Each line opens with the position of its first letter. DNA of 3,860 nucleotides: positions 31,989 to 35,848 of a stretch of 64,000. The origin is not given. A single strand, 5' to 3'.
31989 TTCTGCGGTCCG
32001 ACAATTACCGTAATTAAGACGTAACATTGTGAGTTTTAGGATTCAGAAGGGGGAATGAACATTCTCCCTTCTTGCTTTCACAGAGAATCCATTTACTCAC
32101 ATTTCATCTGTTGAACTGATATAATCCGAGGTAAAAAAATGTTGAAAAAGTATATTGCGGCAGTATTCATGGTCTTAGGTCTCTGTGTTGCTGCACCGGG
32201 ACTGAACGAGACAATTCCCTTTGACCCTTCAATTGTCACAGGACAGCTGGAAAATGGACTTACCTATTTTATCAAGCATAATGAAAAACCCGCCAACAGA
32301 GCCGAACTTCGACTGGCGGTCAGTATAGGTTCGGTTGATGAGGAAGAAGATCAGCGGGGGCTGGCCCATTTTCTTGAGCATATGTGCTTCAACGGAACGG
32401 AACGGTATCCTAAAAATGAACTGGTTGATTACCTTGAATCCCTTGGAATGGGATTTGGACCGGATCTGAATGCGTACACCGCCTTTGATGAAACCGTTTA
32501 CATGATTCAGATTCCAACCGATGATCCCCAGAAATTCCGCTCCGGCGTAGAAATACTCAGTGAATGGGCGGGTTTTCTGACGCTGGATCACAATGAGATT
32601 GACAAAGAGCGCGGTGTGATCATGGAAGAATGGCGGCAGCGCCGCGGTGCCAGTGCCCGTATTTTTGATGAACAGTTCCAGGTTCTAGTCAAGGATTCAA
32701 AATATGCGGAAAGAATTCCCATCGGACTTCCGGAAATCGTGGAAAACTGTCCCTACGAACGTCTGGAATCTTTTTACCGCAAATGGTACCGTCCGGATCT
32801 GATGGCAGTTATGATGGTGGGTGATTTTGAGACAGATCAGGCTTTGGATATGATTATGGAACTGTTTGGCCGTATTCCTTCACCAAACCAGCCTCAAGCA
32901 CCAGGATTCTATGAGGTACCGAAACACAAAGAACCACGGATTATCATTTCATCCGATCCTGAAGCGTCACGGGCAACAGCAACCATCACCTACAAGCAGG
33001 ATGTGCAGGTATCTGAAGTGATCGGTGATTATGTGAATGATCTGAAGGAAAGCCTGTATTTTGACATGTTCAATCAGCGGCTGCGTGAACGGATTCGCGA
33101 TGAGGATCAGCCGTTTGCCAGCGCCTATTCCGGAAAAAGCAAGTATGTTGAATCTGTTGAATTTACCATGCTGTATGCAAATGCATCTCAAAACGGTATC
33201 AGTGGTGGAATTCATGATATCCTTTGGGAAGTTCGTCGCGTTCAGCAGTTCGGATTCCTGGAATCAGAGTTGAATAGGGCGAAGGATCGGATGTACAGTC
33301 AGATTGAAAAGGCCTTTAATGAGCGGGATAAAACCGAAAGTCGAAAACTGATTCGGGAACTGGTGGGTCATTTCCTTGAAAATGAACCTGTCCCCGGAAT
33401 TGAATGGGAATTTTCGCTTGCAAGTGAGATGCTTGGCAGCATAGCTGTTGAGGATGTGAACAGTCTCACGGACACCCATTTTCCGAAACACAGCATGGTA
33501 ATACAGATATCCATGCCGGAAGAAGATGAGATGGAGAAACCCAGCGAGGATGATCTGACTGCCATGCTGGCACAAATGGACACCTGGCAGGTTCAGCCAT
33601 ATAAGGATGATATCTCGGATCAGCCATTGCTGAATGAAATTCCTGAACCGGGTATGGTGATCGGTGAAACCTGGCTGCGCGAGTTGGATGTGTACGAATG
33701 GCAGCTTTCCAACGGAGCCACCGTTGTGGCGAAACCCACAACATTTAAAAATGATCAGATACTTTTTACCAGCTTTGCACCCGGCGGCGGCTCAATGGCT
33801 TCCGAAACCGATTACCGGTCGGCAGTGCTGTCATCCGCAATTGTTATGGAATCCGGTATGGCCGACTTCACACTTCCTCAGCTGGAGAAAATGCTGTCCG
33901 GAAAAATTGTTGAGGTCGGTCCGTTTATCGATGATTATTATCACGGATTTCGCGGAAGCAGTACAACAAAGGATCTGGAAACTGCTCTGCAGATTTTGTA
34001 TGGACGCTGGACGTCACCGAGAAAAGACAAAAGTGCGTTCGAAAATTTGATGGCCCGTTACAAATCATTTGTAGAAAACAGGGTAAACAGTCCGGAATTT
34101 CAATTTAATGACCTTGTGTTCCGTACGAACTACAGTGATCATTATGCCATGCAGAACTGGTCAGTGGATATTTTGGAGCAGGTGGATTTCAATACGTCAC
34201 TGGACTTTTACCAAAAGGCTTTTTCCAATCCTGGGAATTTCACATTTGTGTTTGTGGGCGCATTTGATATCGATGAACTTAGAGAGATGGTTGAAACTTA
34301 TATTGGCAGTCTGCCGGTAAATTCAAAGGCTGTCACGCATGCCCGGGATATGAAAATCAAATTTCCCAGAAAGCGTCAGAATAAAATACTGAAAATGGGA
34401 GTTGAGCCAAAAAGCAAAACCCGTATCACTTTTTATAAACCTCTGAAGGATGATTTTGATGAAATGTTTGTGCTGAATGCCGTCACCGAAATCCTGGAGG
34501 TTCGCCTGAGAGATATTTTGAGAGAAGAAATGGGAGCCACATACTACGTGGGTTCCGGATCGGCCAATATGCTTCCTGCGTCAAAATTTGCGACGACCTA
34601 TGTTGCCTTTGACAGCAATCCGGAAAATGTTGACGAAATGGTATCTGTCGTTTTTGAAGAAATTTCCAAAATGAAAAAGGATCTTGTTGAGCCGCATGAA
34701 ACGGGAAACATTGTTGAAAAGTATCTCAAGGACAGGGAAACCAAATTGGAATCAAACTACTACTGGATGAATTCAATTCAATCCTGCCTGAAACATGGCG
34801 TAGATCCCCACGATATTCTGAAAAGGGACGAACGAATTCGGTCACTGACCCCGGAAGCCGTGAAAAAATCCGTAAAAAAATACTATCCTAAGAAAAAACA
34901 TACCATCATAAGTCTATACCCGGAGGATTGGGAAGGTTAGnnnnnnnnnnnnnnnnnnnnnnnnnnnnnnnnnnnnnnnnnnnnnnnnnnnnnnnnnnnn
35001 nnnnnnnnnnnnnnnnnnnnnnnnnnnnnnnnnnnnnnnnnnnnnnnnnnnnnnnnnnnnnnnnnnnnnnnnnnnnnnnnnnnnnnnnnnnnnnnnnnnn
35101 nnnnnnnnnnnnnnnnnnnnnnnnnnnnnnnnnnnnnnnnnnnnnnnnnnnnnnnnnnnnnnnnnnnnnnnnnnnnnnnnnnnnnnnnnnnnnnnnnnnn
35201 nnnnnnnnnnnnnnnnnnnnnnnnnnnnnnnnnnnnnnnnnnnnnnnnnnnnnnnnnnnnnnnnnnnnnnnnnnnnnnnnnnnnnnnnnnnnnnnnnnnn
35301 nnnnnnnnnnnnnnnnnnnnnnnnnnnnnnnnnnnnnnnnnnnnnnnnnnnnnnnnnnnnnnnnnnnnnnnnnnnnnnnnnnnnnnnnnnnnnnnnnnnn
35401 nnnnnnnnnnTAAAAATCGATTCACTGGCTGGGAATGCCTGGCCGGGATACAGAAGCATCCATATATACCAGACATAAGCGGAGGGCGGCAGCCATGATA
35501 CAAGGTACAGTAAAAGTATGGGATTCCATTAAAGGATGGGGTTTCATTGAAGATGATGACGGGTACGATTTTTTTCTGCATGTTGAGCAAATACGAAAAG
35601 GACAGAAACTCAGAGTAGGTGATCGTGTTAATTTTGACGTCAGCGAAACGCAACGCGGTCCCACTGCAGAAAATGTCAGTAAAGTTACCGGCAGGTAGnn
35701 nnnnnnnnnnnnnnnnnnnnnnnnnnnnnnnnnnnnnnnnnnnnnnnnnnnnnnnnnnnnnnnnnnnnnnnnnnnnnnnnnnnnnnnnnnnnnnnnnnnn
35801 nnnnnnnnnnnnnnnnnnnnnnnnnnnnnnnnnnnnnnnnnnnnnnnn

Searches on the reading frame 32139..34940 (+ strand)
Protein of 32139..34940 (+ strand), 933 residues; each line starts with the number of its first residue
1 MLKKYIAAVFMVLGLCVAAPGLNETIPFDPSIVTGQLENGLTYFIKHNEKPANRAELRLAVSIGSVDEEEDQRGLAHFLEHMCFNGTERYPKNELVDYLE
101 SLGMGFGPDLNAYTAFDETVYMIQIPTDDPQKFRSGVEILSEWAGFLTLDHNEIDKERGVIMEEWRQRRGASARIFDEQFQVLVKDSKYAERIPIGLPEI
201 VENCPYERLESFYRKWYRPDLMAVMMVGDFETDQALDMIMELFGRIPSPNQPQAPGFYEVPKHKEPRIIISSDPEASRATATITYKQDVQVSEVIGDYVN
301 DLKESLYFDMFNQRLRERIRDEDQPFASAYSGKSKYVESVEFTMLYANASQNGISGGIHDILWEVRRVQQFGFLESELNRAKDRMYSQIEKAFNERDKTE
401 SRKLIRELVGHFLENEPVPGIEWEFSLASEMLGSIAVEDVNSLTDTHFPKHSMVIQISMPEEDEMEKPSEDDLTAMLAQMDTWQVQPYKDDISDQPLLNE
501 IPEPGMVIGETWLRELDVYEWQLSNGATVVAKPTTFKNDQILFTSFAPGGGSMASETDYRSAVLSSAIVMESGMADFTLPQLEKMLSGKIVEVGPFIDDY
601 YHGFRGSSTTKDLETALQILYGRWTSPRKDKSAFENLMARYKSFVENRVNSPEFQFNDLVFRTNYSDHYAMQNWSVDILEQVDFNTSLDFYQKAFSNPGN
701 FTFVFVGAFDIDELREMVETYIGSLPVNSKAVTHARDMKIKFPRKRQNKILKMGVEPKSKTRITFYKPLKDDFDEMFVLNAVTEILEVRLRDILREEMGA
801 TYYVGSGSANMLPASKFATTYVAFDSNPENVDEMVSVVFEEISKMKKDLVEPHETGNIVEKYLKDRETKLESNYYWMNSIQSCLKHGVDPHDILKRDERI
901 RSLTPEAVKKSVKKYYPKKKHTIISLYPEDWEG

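Call 7: search_protein_families(library=pfam, proteins=[window:32139-34940:+], max_evalue=0.01)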
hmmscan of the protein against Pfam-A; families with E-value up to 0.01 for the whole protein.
window:32139-34940:+ (933 aa): 2 families
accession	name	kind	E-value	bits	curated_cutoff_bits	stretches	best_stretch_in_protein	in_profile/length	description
PF05193.26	Peptidase_M16_C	-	4.2e-43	147.7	23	2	206-384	4-180/181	Peptidase M16 inactive domain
PF00675.25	Peptidase_M16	-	1.3e-29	103.5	22.3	1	47-165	5-116/149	Insulinase (Peptidase family M16)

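Call 38: find_encoding_contigs(protein=window:32139-34940:+, flank=10000, max_places=10)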
Protein window:32139-34940:+ (933 aa): 7 contigs read that carry it; 3 places shown.
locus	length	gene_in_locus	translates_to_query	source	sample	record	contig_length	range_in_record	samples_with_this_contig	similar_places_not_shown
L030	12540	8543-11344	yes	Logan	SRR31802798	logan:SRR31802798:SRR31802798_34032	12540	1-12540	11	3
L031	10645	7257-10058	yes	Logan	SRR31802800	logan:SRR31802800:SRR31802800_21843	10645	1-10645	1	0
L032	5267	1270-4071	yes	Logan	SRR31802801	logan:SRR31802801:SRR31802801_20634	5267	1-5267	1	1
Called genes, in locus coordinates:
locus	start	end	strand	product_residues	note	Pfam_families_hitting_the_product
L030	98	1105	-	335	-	PF08240:ADH_N, PF16912:Glu_dehyd_C (weak), PF00107:ADH_zinc_N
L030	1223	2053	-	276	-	-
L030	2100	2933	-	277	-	PF14534:DUF4440 (weak)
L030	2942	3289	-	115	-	PF02635:DsrE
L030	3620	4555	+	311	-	PF01351:RNase_HII, PF02021:UPF0102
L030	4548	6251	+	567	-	PF01019:G_glu_transpept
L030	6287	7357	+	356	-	PF10502:Peptidase_S26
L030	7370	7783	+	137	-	-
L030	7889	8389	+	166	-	-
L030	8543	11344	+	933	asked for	PF00675:Peptidase_M16, PF05193:Peptidase_M16_C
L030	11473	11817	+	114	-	-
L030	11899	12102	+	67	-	PF00313:CSD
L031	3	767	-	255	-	?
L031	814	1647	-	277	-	PF14534:DUF4440 (weak)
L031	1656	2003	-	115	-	PF02635:DsrE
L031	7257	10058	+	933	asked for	PF00675:Peptidase_M16, PF05193:Peptidase_M16_C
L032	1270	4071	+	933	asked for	PF00675:Peptidase_M16, PF05193:Peptidase_M16_C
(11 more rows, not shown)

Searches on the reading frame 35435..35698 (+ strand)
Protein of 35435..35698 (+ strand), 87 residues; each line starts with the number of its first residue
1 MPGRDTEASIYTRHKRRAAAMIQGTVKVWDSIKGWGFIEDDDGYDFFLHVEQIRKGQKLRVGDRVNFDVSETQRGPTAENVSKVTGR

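Call 7: search_protein_families(library=pfam, proteins=[window:35435-35698:+], max_evalue=0.01)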
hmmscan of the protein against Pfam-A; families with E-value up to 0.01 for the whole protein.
window:35435-35698:+ (87 aa): 1 family
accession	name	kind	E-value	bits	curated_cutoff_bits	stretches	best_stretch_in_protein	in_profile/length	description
PF00313.28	CSD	-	2.2e-17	63.1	27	1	23-83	2-65/66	'Cold-shock' DNA-binding domain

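Call 14: find_encoding_contigs(protein=window:35435-35698:+, flank=10000, max_places=10)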
Protein window:35435-35698:+ (87 aa): no gene with exactly this product is on record in the collection.

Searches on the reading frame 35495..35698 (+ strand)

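Call 82: search_protein_families(library=ncbifam, proteins=[window:35495-35698:+], max_evalue=0.001)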
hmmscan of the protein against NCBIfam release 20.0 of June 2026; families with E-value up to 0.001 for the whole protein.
window:35495-35698:+ (67 aa): 11 families
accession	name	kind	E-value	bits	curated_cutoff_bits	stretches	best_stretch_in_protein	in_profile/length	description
NF038236.1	retron_eff_Se72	equivalog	6.9e-17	61.1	82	1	4-64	1-62/62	retron Se72 family effector protein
NF049933.1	TransAntitermCspE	equivalog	2.8e-14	53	120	1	3-63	5-68/69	transcription antiterminator/RNA stability regulator CspE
TIGR02381.1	cspD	equivalog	1.6e-10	40.8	115.4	1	1-64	1-67/68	cold shock domain-containing protein CspD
NF007062.0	PRK09507.1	subfamily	4.4e-10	39.4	133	1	2-62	4-67/69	transcription antiterminator/RNA stability regulator CspE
NF008190.0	PRK10943.1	subfamily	1.8e-09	37.4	137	1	2-62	4-67/69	cold shock-like protein CspC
NF007378.0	PRK09890.1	equivalog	4.5e-09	36.4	144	1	3-62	6-68/70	cold shock protein CspG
NF007679.0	PRK10354.1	subfamily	1.3e-08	35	130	1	3-63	6-69/70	RNA chaperone/antiterminator CspA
NF007405.0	PRK09937.1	equivalog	7.6e-07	29.2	152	1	1-61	1-64/74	cold shock-like protein CspD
NF011574.0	PRK14998.1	equivalog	1.1e-06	28.7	147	1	1-59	1-62/73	cold shock-like protein CspD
NF012007.0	PRK15463.1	subfamily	1.9e-06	27.6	111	1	3-61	6-67/70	cold shock-like protein CspF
NF012008.0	PRK15464.1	equivalog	0.00034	20.7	141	1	3-61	6-67/70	cold shock-like protein CspH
